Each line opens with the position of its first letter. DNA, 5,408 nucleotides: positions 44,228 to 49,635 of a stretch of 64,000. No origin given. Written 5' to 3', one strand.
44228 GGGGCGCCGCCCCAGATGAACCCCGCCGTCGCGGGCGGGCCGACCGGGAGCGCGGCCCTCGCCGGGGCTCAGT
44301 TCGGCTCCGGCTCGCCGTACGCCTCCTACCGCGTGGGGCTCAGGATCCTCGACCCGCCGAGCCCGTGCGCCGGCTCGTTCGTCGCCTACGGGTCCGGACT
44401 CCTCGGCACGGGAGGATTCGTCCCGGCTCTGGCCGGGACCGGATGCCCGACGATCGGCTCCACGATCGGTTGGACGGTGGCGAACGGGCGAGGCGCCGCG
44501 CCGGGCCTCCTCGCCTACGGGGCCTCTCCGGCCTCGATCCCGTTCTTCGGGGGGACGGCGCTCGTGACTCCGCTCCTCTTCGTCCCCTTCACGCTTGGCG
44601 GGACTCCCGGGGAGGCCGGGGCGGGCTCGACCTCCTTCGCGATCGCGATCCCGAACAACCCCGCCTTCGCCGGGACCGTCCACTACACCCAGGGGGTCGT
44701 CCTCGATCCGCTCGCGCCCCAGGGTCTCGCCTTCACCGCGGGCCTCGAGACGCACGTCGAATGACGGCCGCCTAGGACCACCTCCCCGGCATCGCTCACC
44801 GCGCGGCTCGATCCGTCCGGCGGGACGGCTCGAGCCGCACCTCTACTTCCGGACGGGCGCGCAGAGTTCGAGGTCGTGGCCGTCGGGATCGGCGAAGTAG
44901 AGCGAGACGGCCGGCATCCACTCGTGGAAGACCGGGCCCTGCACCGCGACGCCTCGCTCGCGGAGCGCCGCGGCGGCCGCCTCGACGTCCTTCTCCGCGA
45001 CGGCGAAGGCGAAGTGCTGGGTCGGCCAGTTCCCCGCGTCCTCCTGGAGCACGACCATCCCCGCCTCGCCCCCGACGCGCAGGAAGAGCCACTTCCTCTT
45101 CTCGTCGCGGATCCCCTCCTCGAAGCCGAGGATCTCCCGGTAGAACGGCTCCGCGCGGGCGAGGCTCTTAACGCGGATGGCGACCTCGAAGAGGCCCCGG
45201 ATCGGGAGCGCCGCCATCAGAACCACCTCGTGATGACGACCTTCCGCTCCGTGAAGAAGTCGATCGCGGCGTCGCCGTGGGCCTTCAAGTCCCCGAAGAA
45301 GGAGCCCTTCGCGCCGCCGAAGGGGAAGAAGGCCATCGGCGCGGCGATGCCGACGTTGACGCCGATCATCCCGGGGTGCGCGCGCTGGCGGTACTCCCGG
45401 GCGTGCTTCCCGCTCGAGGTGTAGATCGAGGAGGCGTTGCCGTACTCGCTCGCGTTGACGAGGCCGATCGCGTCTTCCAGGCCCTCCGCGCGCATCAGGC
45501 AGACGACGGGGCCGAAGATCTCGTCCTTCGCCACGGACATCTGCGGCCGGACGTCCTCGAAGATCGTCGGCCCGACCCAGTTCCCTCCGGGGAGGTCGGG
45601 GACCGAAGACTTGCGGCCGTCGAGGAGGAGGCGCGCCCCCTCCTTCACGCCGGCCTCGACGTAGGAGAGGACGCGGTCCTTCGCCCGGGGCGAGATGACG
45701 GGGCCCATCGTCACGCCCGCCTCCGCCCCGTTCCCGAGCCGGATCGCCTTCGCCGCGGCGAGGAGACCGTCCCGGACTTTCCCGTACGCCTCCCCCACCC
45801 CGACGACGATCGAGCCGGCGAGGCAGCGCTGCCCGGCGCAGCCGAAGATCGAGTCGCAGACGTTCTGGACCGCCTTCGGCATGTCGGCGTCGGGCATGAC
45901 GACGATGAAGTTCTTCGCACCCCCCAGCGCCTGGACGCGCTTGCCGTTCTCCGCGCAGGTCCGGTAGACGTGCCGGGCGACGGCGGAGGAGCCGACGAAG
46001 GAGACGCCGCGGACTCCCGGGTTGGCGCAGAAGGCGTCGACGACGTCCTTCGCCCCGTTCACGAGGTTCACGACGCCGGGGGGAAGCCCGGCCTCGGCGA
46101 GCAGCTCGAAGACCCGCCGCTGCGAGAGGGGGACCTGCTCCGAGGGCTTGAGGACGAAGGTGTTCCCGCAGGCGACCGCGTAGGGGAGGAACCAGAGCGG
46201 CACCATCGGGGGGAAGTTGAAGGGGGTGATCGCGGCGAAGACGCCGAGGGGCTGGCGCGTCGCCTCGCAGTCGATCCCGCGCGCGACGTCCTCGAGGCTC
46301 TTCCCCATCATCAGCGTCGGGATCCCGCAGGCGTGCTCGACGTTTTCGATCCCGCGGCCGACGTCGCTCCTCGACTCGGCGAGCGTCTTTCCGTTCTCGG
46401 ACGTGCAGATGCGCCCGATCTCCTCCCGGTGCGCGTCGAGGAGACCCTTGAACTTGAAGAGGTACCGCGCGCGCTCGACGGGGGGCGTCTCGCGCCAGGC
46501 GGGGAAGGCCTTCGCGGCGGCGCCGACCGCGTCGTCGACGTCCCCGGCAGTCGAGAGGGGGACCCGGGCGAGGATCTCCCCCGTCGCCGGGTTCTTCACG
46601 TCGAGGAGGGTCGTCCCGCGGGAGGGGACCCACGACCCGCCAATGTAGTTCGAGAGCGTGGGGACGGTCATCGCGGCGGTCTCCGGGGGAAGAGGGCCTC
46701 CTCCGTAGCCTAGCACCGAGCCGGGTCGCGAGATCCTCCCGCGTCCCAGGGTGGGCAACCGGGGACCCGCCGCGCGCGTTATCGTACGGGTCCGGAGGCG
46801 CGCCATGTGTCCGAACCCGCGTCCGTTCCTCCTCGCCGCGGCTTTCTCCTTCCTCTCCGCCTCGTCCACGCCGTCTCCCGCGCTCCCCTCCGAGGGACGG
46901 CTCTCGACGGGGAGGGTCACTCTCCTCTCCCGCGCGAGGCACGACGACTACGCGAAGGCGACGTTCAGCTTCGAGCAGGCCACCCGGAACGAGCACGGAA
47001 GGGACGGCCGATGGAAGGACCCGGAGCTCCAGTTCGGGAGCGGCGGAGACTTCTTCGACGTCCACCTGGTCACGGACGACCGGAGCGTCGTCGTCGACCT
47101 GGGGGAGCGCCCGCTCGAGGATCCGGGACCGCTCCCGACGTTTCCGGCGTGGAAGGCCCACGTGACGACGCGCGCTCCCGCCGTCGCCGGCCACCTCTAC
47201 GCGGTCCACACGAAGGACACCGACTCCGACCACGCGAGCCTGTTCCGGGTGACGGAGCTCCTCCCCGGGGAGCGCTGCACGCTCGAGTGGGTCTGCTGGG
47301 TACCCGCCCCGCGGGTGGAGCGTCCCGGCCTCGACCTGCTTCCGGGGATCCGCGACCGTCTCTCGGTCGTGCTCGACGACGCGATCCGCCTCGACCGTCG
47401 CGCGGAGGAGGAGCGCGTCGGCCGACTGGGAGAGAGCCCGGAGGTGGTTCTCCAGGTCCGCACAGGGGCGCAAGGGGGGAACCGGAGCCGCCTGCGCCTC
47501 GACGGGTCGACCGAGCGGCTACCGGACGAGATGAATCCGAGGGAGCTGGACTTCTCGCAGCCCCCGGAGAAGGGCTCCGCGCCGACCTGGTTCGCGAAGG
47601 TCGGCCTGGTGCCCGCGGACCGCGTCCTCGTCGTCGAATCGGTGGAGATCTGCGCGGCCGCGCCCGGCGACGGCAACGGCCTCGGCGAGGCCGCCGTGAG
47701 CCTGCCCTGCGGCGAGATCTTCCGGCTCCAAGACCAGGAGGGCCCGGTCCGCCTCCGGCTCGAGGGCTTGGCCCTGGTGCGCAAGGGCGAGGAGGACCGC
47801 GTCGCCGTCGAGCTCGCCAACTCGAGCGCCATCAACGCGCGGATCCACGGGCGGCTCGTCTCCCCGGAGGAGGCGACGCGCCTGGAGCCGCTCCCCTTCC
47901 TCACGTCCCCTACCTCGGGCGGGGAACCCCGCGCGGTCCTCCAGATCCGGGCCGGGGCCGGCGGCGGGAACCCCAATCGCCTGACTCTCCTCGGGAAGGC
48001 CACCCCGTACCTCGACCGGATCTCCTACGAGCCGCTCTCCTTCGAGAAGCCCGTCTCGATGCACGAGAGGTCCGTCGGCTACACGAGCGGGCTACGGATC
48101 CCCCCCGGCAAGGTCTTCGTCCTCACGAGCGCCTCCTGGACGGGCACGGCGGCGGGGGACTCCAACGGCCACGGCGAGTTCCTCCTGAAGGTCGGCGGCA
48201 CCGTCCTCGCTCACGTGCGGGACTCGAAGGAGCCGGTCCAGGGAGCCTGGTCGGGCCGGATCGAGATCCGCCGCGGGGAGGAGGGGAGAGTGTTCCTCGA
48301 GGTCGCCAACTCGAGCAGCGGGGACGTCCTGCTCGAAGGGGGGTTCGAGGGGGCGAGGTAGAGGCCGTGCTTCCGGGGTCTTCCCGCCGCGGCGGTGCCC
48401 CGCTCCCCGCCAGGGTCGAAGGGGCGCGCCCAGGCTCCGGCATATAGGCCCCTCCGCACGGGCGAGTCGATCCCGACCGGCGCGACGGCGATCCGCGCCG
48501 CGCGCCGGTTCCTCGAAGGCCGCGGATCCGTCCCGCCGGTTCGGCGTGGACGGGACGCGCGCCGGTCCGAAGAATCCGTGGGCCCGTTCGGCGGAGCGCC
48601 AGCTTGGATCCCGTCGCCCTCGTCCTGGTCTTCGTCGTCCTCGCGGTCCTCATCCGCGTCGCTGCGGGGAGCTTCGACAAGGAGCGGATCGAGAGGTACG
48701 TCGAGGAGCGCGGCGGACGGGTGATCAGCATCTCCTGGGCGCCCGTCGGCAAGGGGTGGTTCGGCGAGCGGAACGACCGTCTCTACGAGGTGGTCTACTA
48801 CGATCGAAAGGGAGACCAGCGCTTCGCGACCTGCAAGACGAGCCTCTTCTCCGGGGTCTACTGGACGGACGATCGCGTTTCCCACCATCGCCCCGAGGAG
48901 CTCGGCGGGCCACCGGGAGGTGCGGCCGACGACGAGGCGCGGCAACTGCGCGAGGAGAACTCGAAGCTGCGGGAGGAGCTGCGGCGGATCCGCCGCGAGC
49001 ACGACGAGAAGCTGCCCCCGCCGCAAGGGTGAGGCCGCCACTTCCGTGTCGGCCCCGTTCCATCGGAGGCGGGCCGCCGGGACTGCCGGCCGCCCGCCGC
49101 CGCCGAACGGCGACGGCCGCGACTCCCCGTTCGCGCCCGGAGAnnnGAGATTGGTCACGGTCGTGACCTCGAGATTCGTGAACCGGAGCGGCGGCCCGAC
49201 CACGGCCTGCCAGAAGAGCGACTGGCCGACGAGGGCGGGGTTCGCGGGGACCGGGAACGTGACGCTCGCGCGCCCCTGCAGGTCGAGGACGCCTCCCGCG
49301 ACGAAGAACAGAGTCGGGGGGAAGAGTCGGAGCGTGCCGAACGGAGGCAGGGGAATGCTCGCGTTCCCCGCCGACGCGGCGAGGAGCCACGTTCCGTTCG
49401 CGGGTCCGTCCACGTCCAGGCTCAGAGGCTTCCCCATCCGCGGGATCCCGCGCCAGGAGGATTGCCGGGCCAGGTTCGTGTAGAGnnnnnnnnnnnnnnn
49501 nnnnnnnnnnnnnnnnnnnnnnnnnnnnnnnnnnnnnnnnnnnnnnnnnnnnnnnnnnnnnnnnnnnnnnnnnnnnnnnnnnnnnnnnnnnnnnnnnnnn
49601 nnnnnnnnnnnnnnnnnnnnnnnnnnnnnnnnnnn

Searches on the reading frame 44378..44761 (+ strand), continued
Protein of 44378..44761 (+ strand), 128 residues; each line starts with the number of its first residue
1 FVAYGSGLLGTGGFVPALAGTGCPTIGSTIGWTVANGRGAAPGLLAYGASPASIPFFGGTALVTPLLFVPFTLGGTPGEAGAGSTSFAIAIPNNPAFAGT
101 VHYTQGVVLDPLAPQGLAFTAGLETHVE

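Call 82: find_encoding_contigs(protein=P0049, flank=10000, max_places=1)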
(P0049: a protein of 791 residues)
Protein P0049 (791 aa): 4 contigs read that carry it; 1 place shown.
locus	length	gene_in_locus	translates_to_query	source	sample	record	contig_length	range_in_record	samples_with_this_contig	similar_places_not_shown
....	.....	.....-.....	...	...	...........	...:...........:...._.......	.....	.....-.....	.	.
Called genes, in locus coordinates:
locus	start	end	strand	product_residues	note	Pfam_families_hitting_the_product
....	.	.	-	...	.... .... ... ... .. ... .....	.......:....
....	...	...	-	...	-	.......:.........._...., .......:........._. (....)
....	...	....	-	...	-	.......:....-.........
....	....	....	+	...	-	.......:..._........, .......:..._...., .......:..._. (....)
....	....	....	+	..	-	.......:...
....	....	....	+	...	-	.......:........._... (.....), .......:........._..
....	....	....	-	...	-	-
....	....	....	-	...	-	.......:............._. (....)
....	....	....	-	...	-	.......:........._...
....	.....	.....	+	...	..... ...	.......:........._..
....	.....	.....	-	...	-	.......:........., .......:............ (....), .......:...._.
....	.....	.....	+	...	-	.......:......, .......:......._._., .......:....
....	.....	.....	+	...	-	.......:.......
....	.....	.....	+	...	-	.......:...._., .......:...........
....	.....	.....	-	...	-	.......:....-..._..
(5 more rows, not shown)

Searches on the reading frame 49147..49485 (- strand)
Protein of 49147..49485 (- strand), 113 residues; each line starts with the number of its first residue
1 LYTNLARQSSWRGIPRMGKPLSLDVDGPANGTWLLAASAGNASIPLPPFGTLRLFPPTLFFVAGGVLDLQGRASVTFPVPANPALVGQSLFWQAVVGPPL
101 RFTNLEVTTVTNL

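Call 78: predict_structure(alignment_id=A6)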
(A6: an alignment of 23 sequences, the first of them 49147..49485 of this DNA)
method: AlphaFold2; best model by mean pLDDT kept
length: 113 residues; sequences in the alignment: 23
mean_pLDDT: 75.5   pTM: 0.62
mean pLDDT of the five models: 75.5, 72.7, 69.7, 67.6, 66.8
residues with pLDDT >= 90: 0; 70-90: 89; 50-70: 15; < 50: 9
segments of 3 or more residues with pLDDT < 50: 1-5
pLDDT, mean of each block of 10 residues (from residue 1): 51 81 85 84 77 84 86 85 79 74 52 51
secondary structure, 60 per line:
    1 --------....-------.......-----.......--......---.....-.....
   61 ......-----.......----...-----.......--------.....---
elements in order: E9-12 E20-26 E32-38 E41-46 E50-54 E59-66 E72-78 E91-97 E106-110
